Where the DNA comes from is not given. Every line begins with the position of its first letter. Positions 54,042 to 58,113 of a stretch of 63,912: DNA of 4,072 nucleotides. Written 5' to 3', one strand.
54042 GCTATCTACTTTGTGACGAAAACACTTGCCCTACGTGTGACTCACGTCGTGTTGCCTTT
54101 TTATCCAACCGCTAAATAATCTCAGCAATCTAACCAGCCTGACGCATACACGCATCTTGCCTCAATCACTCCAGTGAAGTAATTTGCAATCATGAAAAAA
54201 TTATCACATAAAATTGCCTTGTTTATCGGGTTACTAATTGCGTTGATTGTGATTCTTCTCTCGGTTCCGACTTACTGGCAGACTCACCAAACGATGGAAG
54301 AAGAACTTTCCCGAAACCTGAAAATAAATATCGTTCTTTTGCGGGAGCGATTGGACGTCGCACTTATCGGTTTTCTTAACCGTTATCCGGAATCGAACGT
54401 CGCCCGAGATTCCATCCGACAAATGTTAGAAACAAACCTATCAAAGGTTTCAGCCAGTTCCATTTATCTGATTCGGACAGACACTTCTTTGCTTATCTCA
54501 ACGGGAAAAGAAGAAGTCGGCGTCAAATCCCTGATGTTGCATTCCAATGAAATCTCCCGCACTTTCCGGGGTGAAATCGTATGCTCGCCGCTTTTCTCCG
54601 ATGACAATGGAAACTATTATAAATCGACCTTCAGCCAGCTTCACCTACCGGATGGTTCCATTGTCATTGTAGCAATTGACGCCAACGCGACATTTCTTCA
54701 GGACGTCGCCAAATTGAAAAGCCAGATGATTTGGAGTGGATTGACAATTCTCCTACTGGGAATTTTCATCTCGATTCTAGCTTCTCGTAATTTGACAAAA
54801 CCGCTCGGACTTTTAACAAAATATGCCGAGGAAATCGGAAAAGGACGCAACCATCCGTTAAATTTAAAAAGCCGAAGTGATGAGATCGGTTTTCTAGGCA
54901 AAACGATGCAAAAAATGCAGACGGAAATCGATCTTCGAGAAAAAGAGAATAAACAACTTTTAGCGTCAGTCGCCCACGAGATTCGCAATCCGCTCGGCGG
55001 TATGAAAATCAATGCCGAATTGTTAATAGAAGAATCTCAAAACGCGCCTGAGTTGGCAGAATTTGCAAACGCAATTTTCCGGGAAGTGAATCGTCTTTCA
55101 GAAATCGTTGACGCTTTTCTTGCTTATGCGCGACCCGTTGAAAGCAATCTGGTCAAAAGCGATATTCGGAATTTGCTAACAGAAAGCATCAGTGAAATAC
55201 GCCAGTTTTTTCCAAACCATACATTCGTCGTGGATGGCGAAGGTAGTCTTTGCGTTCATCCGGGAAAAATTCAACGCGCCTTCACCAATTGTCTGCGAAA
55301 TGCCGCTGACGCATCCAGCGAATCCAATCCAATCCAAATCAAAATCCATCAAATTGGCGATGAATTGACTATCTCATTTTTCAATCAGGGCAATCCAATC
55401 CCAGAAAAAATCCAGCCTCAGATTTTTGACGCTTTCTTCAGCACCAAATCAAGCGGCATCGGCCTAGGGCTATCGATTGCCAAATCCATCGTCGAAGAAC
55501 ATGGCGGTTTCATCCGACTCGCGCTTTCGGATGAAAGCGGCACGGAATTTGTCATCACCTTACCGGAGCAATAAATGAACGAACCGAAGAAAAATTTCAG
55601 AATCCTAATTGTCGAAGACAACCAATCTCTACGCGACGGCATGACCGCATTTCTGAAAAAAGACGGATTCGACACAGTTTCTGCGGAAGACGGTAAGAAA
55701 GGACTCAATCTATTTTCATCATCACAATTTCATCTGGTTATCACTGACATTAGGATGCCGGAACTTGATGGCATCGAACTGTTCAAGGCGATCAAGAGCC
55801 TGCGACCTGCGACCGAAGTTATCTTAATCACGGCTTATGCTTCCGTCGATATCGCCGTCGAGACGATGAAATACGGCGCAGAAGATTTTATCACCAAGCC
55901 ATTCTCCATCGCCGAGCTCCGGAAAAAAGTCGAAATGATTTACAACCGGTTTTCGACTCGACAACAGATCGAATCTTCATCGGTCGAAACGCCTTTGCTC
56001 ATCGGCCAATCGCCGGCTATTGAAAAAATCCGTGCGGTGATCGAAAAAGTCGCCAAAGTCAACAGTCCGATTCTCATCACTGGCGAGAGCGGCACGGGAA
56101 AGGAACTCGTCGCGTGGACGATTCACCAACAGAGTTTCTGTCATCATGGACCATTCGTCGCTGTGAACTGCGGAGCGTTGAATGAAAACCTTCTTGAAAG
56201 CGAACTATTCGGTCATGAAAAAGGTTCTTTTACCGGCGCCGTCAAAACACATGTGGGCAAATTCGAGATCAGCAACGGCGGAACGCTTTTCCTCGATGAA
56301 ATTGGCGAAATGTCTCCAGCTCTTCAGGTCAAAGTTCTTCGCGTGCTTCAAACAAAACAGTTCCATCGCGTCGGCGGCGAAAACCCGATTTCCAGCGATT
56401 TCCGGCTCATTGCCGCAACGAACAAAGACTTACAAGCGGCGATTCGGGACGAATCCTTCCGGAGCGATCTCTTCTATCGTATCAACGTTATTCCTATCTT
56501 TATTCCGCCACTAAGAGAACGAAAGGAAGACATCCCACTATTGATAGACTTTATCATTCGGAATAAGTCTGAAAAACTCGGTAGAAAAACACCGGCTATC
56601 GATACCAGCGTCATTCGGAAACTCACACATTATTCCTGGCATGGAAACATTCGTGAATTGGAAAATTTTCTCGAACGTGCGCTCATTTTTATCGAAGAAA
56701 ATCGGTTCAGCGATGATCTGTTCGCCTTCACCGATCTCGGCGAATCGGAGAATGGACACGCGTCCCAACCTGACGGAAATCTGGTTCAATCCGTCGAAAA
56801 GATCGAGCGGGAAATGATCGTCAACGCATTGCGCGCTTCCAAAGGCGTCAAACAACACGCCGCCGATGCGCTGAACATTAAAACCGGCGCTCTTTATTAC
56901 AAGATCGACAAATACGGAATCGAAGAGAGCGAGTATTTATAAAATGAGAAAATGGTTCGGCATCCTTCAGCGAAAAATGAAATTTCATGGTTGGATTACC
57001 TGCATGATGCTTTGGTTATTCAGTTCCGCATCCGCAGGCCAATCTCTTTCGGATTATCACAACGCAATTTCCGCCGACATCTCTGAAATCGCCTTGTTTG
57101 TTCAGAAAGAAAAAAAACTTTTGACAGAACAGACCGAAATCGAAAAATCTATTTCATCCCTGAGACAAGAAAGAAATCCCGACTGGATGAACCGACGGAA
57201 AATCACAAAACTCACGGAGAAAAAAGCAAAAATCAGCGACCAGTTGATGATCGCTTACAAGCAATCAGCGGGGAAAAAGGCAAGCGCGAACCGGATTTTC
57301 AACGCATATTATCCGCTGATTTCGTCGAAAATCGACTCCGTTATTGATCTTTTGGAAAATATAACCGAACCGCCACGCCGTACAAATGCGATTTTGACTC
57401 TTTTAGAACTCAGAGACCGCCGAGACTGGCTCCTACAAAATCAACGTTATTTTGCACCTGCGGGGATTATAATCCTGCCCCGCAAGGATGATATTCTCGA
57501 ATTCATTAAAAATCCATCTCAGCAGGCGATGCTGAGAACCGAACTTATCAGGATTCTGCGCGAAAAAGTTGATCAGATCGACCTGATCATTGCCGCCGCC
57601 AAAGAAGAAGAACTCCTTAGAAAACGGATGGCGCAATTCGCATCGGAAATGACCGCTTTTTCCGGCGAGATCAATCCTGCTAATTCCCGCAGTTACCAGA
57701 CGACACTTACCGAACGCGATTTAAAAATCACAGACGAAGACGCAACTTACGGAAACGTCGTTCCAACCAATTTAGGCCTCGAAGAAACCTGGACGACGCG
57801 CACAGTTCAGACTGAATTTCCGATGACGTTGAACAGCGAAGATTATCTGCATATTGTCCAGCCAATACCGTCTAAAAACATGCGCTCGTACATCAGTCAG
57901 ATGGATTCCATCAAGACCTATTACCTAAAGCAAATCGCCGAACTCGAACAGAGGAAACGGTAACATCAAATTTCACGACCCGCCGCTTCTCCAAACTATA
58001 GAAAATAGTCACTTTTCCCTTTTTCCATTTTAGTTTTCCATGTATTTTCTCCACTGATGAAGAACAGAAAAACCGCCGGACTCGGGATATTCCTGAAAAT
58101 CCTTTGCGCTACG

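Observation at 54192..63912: Sigma-54 two-component system next to a lipoprotein / tandem-serpin / outer-membrane-barrel block: candidate inducible surface protease-inhibitor system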

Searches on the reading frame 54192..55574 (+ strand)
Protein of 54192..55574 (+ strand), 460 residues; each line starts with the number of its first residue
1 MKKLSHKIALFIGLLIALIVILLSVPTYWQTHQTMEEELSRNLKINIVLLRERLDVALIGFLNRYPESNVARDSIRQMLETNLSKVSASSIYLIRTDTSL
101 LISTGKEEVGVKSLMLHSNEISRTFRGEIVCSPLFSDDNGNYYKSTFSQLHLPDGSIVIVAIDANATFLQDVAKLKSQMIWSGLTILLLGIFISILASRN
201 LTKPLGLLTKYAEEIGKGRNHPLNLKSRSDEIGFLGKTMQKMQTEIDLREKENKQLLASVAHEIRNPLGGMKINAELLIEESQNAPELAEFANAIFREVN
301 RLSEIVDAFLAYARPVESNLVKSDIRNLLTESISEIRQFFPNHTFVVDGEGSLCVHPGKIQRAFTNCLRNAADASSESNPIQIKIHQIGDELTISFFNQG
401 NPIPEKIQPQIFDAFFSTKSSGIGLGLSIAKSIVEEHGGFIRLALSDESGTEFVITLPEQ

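Call 5: search_protein_families(library=pfam, proteins=[window:54192-55574:+], max_evalue=0.1)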
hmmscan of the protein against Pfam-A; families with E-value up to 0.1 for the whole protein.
window:54192-55574:+ (460 aa): 6 families
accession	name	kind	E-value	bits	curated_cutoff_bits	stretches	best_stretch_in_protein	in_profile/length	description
PF02518.31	HATPase_c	-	1.7e-21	77.1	26.4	1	359-459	5-109/111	Histidine kinase-, DNA gyrase B-, and HSP90-like ATPase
PF00512.31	HisKA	-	1.6e-15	57.3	26.9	1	253-314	2-62/66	His Kinase A (phospho-acceptor) domain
PF00672.30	HAMP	-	8.5e-08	32.8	25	1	197-246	2-51/53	HAMP domain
PF14501.12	HATPase_c_5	-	0.00018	21.8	22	1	360-448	6-93/102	GHKL domain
PF20091.5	Abhydrolase_10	-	0.018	14.4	23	1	257-345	153-239/429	Alpha/beta hydrolase domain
PF06472.20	ABC_membrane_2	-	0.032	14.1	24.4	1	173-244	150-223/269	ABC transporter transmembrane region 2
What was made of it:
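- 54192..55574 (+): Sensor histidine kinase. Two TM segments flank a ~150-aa periplasmic domain of no known family, followed by HAMP, HisKA and HATPase_c. Pfam (call 5).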

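Call 6: search_protein_families(library=ncbifam, proteins=[window:54192-55574:+], max_evalue=0.1)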
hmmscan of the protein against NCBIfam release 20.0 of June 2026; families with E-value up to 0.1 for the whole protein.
window:54192-55574:+ (460 aa): 84 families (the best 25 are shown)
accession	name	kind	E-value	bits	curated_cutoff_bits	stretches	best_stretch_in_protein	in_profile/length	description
NF008468.0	PRK11360.1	equivalog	1.2e-42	146.1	646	1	255-458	398-607/616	two-component system sensor histidine kinase AtoS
TIGR01386.1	cztS_silS_copS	subfamily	2.1e-40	139.1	292.55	1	3-458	3-457/457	heavy metal sensor histidine kinase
NF008312.0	PRK11100.1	equivalog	5e-38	131.1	356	1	162-459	167-474/477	two-component system sensor histidine kinase CreC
NF033092.0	HK_WalK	equivalog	1.2e-34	119.9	725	2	244-458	363-593/594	cell wall metabolism sensor histidine kinase WalK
NF007688.0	PRK10364.1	equivalog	9.3e-31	107.1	479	1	240-459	225-451/460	two-component system sensor histidine kinase ZraS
NF007004.0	PRK09467.1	equivalog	3.3e-29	102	415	1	179-459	158-436/440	two-component system sensor histidine kinase EnvZ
NF033091.0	HK_VanS_ACDEFG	equivalog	5.8e-28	97.8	400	1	224-458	45-293/293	vancomycin resistance histidine kinase VanS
NF010411.0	PRK13837.1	equivalog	4.1e-26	91.2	647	1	260-459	457-675/828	two-component system VirA-like sensor kinase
NF045900.1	HisKinCpxALeg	equivalog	5.5e-26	91.3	800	1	178-458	148-450/451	two-component system sensor histidine kinase CpxA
NF046044.1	PnpS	equivalog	9.3e-26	90.7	400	1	244-458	161-390/390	two-component system histidine kinase PnpS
NF047497.1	HK_LIC_12097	equivalog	2e-25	89.3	500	1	256-459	153-366/367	LIC_12097 family sensor histidine kinase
NF007345.0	PRK09835.1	subfamily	8.4e-25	87.2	423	1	168-459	176-480/482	Cu(+)/Ag(+) sensor histidine kinase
NF053867.1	SprKinKinDBac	equivalog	4.6e-23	81.4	775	1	256-459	289-497/500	sporulation kinase KinD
NF007898.0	PRK10604.1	equivalog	4.8e-23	82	478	1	198-458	157-422/433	two-component system sensor histidine kinase RstB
NF008025.0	PRK10755.1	equivalog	9.8e-23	80.4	314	1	177-459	67-356/362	two-component system sensor histidine kinase PmrB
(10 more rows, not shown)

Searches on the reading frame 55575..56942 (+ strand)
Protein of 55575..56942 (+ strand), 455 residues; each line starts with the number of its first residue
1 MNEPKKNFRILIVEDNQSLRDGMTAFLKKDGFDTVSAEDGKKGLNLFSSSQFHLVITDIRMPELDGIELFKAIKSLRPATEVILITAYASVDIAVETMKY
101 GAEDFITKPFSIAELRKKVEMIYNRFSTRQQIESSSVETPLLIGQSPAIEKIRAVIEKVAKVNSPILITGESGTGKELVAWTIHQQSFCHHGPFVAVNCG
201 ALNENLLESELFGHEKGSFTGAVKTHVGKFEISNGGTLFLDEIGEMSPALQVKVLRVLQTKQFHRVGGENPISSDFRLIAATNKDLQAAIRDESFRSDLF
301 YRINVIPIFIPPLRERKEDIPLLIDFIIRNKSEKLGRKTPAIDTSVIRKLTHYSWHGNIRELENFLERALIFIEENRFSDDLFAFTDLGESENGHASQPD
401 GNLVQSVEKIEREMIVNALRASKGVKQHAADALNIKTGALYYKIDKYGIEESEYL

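Call 5: search_protein_families(library=pfam, proteins=[window:55575-56942:+], max_evalue=0.1)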
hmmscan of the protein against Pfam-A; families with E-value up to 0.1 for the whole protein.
window:55575-56942:+ (455 aa): 13 families
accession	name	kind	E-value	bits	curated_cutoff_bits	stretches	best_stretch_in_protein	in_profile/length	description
PF00158.32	Sigma54_activat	-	2.1e-69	233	20.2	1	142-308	1-167/168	Sigma-54 interaction domain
PF00072.30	Response_reg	-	2.5e-31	108.6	30.2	1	10-120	1-111/111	Response regulator receiver domain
PF14532.12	Sigma54_activ_2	-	1e-20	74.8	25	1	143-313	1-138/138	Sigma-54 interaction domain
PF25601.1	AAA_lid_14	-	3.2e-19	69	27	1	314-378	1-65/87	AAA+ ATPase lid domain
PF02954.25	HTH_8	-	1.8e-11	44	22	1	407-447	2-42/42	Bacterial regulatory protein, Fis family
PF07728.20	AAA_5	-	1.3e-07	32.1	22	1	166-284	2-123/139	AAA domain (dynein-related subfamily)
PF00004.35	AAA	-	0.00027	21.8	21.2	1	166-291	1-119/131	ATPase family associated with various cellular activities (AAA)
PF23198.2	PDE8A_N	-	0.0009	19.6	29.6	1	8-88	10-92/147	PDE8A-like, N-terminal domain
PF13191.12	AAA_16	-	0.0029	18.6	32.6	1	142-201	2-62/167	AAA ATPase domain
PF01078.27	Mg_chelatase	-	0.014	15.2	20.3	0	221-284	93-158/207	Magnesium chelatase, subunit ChlI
PF06068.19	TIP49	-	0.017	14.7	23.8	1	141-201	25-87/347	TIP49 P-loop domain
PF12775.13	AAA_7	-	0.034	14.1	25.8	0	151-182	21-52/181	P-loop containing dynein motor region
PF18024.7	HTH_50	-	0.085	13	27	0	404-449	5-49/50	Helix-turn-helix domain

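Call 6: search_protein_families(library=ncbifam, proteins=[window:55575-56942:+], max_evalue=0.1)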
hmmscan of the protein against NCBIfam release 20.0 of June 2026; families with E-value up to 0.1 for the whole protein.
window:55575-56942:+ (455 aa): 123 families (the best 25 are shown)
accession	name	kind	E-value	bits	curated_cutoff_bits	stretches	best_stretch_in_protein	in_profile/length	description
NF008469.0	PRK11361.1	equivalog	3.4e-132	441.4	714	1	8-452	5-459/461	acetoacetate metabolism transcriptional regulator AtoC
TIGR01818.1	ntrC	equivalog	1.7e-117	393.1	558.6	1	10-370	1-364/463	nitrogen regulation protein NR(I)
NF007689.0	PRK10365.1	equivalog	7.4e-109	364.4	760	1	6-444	4-439/441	sigma-54-dependent response regulator transcription factor ZraR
NF041552.1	TF_PrdR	equivalog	5.2e-108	361.8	795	1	117-448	249-577/577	sigma-54 dependent transcriptional regulator PrdR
TIGR02915.1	PEP_resp_reg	equivalog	2.9e-107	359.3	502.6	1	10-449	1-444/445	PEP-CTERM-box response regulator transcription factor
TIGR01817.1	nifA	equivalog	3.7e-106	356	528.85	1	128-401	184-457/534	nif-specific transcriptional activator NifA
NF008176.1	PRK10923.1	equivalog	2.5e-99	333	620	1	9-366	5-364/469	nitrogen regulation protein NR(I)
NF011695.0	PRK15115.1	equivalog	1.8e-97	326.9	763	1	5-441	4-430/445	two-component system response regulator GlrR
NF051870.1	NAssimRespRegNtrX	equivalog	2.9e-97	326.4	600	1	9-448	3-451/452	nitrogen assimilation response regulator NtrX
NF003451.0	PRK05022.1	equivalog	8.5e-96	321.7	476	1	112-447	165-508/512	nitric oxide reductase transcriptional regulator NorR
NF041946.1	LuxO_transreg_Vib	equivalog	1.7e-95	320.5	800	1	12-446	1-459/463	quorum-sensing sigma-54 dependent transcriptional regulator LuxO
NF038308.1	RNA_repair_RtcR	equivalog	2.8e-94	316.9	650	1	117-447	158-516/530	RNA repair transcriptional activator RtcR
NF049963.1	RespRegFlgRCampy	domain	5.7e-94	315.4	750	1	10-448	3-428/429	fla regulon two-component system response regulator FlgR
NF050807.1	TransRegFlbDCaul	equivalog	1.2e-89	301.3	750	1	36-448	29-439/454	sigma-54-dependent transcriptional regulator FlbD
NF011958.0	PRK15429.1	equivalog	3.3e-83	280.5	830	1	118-453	357-690/692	formate hydrogenlyase transcriptional activator FlhA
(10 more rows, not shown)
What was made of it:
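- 55575..56942 (+): NtrC-family sigma-54 enhancer-binding response regulator: REC with D58, AAA+ domain with a GSFTGA loop, and HTH_8. NCBIfam best hits are AtoC, NtrC and ZraR, all below the equivalog cut-offs (calls 5, 6).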

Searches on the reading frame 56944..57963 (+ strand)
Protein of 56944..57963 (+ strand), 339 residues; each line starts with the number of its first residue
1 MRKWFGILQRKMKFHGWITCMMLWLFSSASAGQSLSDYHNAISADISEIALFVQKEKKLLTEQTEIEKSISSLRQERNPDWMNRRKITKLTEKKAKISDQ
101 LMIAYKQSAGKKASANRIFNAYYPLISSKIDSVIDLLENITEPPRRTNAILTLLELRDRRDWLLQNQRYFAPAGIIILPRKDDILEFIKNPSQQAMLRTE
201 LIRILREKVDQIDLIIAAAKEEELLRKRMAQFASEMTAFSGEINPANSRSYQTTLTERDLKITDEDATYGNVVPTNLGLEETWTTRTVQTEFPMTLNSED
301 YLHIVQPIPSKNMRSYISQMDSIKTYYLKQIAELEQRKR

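Call 5: search_protein_families(library=pfam, proteins=[window:56944-57963:+], max_evalue=0.1)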
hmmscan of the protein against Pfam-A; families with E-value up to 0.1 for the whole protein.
window:56944-57963:+ (339 aa): 0 families

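Call 6: search_protein_families(library=ncbifam, proteins=[window:56944-57963:+], max_evalue=0.1)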
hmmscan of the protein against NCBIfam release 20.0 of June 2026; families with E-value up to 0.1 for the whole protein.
window:56944-57963:+ (339 aa): 0 families
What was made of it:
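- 56944..57963 (+): 339-aa secreted protein of an orphan family, with a signal peptide. The coiled-coil character is unverified. No Pfam or NCBIfam hit (calls 5, 6).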

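Call 56: search_protein_representatives(protein=window:56944-57963:+)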
Query: 339 residues. Proteins with E-value up to 0.001 (for the whole library): 24; up to 1e-10: 20; up to 1e-30: 8. The best 24 are listed.
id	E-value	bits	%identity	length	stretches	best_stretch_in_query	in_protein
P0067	4.4e-158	541.9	76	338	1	1-339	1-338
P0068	2.4e-57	211.1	39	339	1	27-336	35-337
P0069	8.0e-52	192.9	37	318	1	27-334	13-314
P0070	2.1e-45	171.9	32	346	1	17-335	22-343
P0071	2.7e-42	161.6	32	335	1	13-335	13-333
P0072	1.6e-38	149.3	31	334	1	13-335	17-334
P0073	4.7e-34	134.6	32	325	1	28-335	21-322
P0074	2.5e-33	132.2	30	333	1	33-335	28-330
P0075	6.5e-29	117.7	31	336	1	22-336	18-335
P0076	6.9e-29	117.6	27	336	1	31-334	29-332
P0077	4.0e-26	108.5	26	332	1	40-332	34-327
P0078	4.1e-26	108.5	27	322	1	18-335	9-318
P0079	4.7e-26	108.3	26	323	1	12-335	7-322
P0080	9.1e-25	104.1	30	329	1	34-331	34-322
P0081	5.8e-24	101.4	26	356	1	21-335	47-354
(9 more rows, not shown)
